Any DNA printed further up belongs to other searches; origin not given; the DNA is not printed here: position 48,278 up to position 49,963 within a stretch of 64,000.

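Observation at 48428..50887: SBP56 (methanethiol-oxidase-like) gene coupled to a His-Gly-rich membrane protein, followed by about 400 nt of non-coding, GC-repetitive DNA with a weak terminator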

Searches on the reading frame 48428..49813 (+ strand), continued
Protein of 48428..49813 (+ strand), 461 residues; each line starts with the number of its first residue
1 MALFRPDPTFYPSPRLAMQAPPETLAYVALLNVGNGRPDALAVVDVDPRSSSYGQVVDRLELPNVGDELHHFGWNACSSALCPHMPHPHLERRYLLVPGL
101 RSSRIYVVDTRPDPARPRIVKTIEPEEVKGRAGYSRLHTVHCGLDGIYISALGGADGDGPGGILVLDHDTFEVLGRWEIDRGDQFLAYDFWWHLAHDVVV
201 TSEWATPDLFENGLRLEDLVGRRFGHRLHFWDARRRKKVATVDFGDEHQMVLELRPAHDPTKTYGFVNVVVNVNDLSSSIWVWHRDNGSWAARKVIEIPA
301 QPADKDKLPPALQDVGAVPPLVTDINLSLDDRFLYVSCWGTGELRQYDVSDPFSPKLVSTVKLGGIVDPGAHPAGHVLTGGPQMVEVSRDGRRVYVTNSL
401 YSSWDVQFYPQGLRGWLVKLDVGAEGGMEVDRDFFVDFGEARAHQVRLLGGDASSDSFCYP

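Call 80: get_annotated_region(hit=H28, flank=3000)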
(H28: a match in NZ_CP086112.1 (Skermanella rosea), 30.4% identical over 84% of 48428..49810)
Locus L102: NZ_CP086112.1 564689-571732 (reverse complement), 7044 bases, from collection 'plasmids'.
description: Skermanella rosea strain KEMB 2255-458 plasmid pSR-1, complete sequence
organism: Skermanella rosea (NCBI taxid 1817965)
taxonomy: Bacteria; Pseudomonadota; Alphaproteobacteria; Rhodospirillales; Azospirillaceae; Skermanella; Skermanella rosea
host: -; source: single cell,hydrocarbon-contaminated desert sand; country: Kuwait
typing (MOB-suite, as given by PLSDB): mobilizable; relaxase MOBP
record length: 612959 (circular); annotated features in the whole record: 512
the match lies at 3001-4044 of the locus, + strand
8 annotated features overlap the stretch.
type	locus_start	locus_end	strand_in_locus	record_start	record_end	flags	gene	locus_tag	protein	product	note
CDS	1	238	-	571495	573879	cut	-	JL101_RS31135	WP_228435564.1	methyl-accepting chemotaxis protein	GO:0007165 - signal transduction [Evidence IEA]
CDS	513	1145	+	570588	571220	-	-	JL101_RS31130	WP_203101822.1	site-specific integrase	GO:0015074 - DNA integration [Evidence IEA]; GO:0006310 - DNA recombination [Evidence IEA]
CDS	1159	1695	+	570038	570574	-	-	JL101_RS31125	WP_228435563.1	GNAT family N-acetyltransferase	-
CDS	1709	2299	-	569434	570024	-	-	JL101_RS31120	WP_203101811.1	hypothetical protein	-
CDS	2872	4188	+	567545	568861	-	-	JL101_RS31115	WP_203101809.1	selenium-binding protein SBP56-related protein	-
CDS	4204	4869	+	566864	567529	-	-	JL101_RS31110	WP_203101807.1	SCO family protein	-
CDS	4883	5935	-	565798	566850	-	-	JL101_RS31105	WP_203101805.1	cobalamin-dependent protein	-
CDS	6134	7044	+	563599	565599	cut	-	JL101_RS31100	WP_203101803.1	PhoX family phosphatase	-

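Call 92: get_annotated_region(hit=H3, flank=1500)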
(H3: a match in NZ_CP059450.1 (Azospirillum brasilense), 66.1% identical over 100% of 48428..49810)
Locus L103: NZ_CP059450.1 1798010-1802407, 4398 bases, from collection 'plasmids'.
description: Azospirillum brasilense strain 2020WEIHUA_K plasmid unnamed1, complete sequence
organism: Azospirillum brasilense (NCBI taxid 192)
taxonomy: Bacteria; Pseudomonadota; Alphaproteobacteria; Rhodospirillales; Azospirillaceae; Azospirillum; Azospirillum brasilense
host: -; source: Prokaryotes,soil; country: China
typing (MOB-suite, as given by PLSDB): mobilizable; replicon rep_cluster_622; relaxase MOBP
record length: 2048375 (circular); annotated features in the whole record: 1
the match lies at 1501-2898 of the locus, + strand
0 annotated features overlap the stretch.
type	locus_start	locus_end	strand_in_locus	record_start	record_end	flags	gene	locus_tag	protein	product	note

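Call 93: get_annotated_region(hit=H4, flank=1500)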
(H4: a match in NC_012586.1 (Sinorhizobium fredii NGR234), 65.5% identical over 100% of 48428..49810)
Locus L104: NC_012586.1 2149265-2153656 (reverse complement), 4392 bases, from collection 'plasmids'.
description: Sinorhizobium fredii NGR234 plasmid pNGR234b, complete sequence
organism: Sinorhizobium fredii NGR234 (NCBI taxid 394)
taxonomy: Bacteria; Pseudomonadota; Alphaproteobacteria; Hyphomicrobiales; Rhizobiaceae; Sinorhizobium; Sinorhizobium fredii; Sinorhizobium fredii NGR234
host: -; source: -; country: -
typing (MOB-suite, as given by PLSDB): conjugative; relaxase MOBQ; mating-pair formation MPF_T
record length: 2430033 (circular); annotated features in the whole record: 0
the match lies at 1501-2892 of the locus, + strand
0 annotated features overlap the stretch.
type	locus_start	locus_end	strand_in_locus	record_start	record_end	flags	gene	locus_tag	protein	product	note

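Call 94: get_annotated_region(hit=H13, flank=1500)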
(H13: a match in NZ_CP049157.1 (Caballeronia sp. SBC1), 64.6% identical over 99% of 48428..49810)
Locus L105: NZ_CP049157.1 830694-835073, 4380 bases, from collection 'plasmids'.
description: Caballeronia sp. SBC1 plasmid pSBC1_1, complete sequence
organism: Caballeronia sp. SBC1 (NCBI taxid 2705548)
taxonomy: Bacteria; Pseudomonadota; Betaproteobacteria; Burkholderiales; Burkholderiaceae; Caballeronia; Caballeronia sp. SBC1
host: -; source: whole organism,soil; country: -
typing (MOB-suite, as given by PLSDB): mobilizable; relaxase MOBP
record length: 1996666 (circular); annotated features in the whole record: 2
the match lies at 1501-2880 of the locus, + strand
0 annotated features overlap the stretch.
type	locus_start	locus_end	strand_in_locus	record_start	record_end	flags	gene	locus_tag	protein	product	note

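Call 95: get_annotated_region(hit=H16, flank=1500)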
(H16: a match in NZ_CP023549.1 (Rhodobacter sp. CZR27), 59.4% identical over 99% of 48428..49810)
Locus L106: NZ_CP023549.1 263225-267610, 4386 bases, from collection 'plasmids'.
description: Rhodobacter sp. CZR27 plasmid unnamed1, complete sequence
organism: Rhodobacter sp. CZR27 (NCBI taxid 2033869)
taxonomy: Bacteria; Pseudomonadota; Alphaproteobacteria; Rhodobacterales; Paracoccaceae; Rhodobacter; Rhodobacter sp. CZR27
host: -; source: cell culture,paddy soil; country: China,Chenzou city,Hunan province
typing (MOB-suite, as given by PLSDB): non-mobilizable
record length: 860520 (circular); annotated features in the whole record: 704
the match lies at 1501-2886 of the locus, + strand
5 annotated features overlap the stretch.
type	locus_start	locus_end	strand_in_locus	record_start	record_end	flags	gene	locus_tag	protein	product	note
CDS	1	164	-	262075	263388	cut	-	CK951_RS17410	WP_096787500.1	D-amino acid dehydrogenase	GO:0055130 - D-alanine catabolic process [Evidence IEA]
CDS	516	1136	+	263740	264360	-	-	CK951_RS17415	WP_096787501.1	class I SAM-dependent methyltransferase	-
CDS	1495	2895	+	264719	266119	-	-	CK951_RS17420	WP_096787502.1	selenium-binding protein SBP56-related protein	-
CDS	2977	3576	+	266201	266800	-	-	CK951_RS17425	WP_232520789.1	hypothetical protein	-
CDS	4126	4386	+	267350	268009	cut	-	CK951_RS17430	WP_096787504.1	phosphoribosyltransferase family protein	GO:0009116 - nucleoside metabolic process [Evidence IEA]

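Call 96: get_annotated_region(hit=H19, flank=1500)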
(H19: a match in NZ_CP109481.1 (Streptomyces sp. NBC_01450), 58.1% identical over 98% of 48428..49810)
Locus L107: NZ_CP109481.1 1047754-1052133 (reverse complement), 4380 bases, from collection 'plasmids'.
description: Streptomyces sp. NBC_01450 plasmid unnamed1, complete sequence
organism: Streptomyces sp. NBC_01450 (NCBI taxid 2903871)
taxonomy: Bacteria; Actinomycetota; Actinomycetes; Kitasatosporales; Streptomycetaceae; Streptomyces; Streptomyces sp. NBC 01450
host: -; source: -; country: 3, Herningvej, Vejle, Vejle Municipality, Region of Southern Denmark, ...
typing (MOB-suite, as given by PLSDB): mobilizable; replicon rep_cluster_1879,rep_cluster_1910,rep_cluster_43; relaxase MOBP,MOBP
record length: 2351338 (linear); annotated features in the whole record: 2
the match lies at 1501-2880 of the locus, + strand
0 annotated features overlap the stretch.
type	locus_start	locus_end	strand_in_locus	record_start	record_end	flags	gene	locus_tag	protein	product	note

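Call 97: get_annotated_region(hit=H8, flank=1500)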
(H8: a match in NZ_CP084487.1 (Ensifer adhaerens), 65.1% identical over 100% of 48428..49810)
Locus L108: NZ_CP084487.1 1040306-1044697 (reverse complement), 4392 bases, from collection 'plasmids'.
description: Ensifer adhaerens strain E-60 plasmid p-1, complete sequence
organism: Ensifer adhaerens (NCBI taxid 106592)
taxonomy: Bacteria; Pseudomonadota; Alphaproteobacteria; Hyphomicrobiales; Rhizobiaceae; Ensifer; Ensifer adhaerens
host: -; source: cellculture,soil; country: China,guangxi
typing (MOB-suite, as given by PLSDB): non-mobilizable
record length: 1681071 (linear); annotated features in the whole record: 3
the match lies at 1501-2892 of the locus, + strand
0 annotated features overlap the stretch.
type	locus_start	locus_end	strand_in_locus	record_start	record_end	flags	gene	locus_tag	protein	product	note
